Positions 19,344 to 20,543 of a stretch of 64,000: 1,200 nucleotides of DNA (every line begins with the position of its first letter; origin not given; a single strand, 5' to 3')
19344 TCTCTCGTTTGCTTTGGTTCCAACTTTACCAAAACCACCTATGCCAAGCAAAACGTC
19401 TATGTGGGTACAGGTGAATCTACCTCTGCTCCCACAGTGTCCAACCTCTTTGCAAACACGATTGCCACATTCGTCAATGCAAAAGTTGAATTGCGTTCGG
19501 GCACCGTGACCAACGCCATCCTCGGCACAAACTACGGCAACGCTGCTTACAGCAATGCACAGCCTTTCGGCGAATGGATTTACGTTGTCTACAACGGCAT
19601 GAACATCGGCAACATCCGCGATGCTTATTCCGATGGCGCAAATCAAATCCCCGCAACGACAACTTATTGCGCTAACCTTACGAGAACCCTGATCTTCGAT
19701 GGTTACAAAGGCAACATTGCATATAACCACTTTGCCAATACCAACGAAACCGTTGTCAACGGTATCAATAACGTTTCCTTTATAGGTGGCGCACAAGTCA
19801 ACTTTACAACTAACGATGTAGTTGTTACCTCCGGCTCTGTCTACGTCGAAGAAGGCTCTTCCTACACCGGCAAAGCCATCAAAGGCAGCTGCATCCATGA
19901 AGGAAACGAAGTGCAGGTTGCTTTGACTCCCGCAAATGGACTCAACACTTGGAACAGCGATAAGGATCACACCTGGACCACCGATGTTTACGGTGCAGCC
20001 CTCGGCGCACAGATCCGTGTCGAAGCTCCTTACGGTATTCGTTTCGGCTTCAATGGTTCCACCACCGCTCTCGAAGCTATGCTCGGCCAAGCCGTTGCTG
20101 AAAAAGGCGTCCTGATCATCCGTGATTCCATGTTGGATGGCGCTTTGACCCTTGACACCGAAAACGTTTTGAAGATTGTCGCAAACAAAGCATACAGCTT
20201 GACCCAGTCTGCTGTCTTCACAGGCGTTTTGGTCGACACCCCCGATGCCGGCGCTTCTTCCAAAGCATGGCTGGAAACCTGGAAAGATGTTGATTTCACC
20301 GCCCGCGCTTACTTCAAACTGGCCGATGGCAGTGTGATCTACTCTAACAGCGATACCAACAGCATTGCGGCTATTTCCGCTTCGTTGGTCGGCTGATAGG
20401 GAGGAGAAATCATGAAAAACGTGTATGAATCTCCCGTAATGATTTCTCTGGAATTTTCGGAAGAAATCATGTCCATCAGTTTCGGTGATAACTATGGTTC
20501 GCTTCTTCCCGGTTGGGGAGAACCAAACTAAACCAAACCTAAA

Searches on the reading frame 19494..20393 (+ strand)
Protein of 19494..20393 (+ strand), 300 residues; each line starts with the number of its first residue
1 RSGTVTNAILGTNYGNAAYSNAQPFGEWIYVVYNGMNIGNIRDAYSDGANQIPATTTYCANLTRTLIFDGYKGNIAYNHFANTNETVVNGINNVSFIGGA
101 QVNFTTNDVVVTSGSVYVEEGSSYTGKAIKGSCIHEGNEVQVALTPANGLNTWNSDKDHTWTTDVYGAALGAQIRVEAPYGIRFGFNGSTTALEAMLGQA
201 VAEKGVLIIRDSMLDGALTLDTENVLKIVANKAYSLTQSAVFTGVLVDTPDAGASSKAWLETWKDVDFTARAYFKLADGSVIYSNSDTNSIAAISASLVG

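Call 52: find_homologous_proteins(query=window:19494-20393:+, max_evalue=0.001)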
Query window:19494-20393:+ (300 aa): 2 proteins with E <= 0.001 among 2301 candidates.
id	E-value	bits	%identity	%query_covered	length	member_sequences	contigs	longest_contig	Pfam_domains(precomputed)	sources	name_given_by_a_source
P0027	9.4e-71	256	52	94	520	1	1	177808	-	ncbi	-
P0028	9.5e-55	204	50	80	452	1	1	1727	-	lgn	-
